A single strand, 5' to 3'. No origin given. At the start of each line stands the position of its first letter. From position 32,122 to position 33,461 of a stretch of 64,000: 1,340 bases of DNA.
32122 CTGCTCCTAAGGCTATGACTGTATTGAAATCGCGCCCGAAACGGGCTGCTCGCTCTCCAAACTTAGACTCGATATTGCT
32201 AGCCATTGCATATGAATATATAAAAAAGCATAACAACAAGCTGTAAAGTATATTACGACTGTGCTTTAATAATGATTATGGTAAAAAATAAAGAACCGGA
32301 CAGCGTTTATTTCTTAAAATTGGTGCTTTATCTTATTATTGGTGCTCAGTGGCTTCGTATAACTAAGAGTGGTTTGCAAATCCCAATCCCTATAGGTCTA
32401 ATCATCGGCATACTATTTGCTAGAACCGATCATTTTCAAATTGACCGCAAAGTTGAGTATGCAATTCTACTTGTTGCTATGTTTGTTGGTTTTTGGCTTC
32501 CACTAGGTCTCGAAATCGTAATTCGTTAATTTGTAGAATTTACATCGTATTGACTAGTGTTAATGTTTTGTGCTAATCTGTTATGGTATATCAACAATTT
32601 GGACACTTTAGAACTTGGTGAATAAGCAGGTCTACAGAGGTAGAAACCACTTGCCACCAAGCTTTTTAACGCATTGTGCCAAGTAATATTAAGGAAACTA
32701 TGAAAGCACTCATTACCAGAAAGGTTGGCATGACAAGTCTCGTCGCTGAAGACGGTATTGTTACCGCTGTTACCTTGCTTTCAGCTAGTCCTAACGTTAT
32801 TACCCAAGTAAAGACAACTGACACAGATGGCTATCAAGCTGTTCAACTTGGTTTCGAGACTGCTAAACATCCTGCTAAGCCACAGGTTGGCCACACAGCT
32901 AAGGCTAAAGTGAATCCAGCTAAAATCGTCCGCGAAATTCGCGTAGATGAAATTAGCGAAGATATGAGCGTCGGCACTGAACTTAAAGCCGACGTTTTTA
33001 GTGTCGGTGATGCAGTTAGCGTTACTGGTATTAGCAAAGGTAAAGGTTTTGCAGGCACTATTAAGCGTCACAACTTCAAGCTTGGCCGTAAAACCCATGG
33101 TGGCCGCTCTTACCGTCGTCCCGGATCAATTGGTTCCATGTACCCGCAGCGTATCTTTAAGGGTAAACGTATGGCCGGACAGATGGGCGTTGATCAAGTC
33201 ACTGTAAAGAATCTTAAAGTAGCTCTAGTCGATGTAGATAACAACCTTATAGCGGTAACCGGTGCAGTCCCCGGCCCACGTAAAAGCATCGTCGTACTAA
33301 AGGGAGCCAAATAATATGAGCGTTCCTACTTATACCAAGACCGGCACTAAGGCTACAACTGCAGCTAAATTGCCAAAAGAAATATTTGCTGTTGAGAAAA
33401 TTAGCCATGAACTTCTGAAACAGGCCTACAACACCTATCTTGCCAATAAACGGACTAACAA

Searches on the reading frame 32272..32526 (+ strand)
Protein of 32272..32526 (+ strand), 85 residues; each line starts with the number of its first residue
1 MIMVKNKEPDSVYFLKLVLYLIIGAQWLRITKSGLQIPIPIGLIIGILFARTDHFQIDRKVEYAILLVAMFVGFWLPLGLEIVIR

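Call 6: search_protein_families(library=pfam, proteins=[window:32272-32526:+], max_evalue=1)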
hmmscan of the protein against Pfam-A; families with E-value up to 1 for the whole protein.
seq(85 aa): 0 families

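Call 59: search_protein_families(library=pfam, proteins=[window:32272-32526:+], max_evalue=0.05)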
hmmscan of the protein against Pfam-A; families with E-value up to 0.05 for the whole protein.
seq(85 aa): 0 families

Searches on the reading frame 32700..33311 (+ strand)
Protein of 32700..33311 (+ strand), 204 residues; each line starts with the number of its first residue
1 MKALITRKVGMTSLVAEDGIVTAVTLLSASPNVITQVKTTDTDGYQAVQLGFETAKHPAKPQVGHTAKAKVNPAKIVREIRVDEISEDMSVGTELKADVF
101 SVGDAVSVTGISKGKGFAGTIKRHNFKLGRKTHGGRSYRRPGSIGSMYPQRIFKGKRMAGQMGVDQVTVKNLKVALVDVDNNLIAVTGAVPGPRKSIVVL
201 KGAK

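Call 14: find_related_loci(query=window:32700-33311:+, collection=genome_contigs, flank=10000)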
Query window:32700-33311:+ (204 aa) in genome_contigs; peptide patterns used: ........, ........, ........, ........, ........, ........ (x = any residue, [..] = any of these).
600 stretches matched a pattern (row limit reached: there are more); 529 encode a relative of the query (tblastn E <= 1e-3); the best 80 are kept; 80 distinct loci.
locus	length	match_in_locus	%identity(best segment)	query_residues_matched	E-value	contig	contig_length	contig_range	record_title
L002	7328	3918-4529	88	1-204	3e-117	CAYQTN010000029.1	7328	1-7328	MAG TPA_asm: uncultured Candidatus Saccharibacteria bacterium isolate SRP319275_co1_160 genome assembly, contig: NODE_13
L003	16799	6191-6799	84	1-203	2e-114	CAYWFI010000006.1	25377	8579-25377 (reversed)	MAG TPA_asm: uncultured Candidatus Saccharibacteria bacterium isolate SRP344714_co2_289 genome assembly, contig: NODE_49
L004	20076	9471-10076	83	1-202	2e-110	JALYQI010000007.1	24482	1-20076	MAG: bacterium isolate MDV bin59 SD1454-56_k127_2024076, whole genome shotgun sequence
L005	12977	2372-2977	80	1-202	6e-109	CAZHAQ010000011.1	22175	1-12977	MAG TPA_asm: uncultured Candidatus Saccharibacteria bacterium isolate SRP268622_co1_526 genome assembly, contig: NODE_48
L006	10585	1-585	80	10-204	2e-103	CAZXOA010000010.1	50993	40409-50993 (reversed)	MAG TPA_asm: uncultured Candidatus Saccharibacteria bacterium isolate SRP344714_co1_350 genome assembly, contig: NODE_14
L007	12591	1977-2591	78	1-204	3e-101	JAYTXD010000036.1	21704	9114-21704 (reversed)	MAG: Candidatus Saccharibacteria bacterium isolate GFS_5930 GFS_5930_35, whole genome shotgun sequence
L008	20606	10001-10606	74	1-203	2e-99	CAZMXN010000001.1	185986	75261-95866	MAG TPA_asm: uncultured Candidatus Saccharibacteria bacterium isolate SRP144015_co1_122 genome assembly, contig: NODE_32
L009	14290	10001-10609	73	1-204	7e-98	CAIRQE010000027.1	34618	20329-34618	uncultured bacterium isolate KR2_bin-0756 genome assembly, contig: bin-0756:027/136, whole genome shotgun sequence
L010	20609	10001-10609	73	1-204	8e-98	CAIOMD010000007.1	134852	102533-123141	uncultured Candidatus Saccharibacteria bacterium isolate AM-lipid-02-D3_bin-0353 genome assembly, contig: bin-0353:07/13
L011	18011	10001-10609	73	1-204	4e-97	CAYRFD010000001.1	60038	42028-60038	MAG TPA_asm: uncultured Candidatus Saccharibacteria bacterium isolate SRP286056_co1_467 genome assembly, contig: NODE_46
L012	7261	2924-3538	74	1-204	6e-96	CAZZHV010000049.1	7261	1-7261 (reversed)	MAG TPA_asm: uncultured Candidatus Saccharibacteria bacterium isolate SRP200132_co1_55 genome assembly, contig: NODE_190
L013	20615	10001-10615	73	1-204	2e-95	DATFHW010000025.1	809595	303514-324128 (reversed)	MAG TPA_asm: Candidatus Saccharimonadales bacterium isolate SMAG_U8699 k141_2568195, whole genome shotgun sequence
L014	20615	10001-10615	73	1-204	8e-95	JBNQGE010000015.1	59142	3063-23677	MAG: Candidatus Saccharibacteria bacterium isolate Bin_28 c_000000000048, whole genome shotgun sequence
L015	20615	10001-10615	72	1-204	4e-95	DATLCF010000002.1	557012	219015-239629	MAG TPA_asm: Nevskiaceae bacterium isolate SMAG_U14317 k141_4041039, whole genome shotgun sequence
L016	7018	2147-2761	74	1-204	1e-94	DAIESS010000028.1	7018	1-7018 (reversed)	MAG TPA_asm: Candidatus Saccharibacteria bacterium isolate clean1232 NODE_28_length_7018_cov_2.442299, whole genome shot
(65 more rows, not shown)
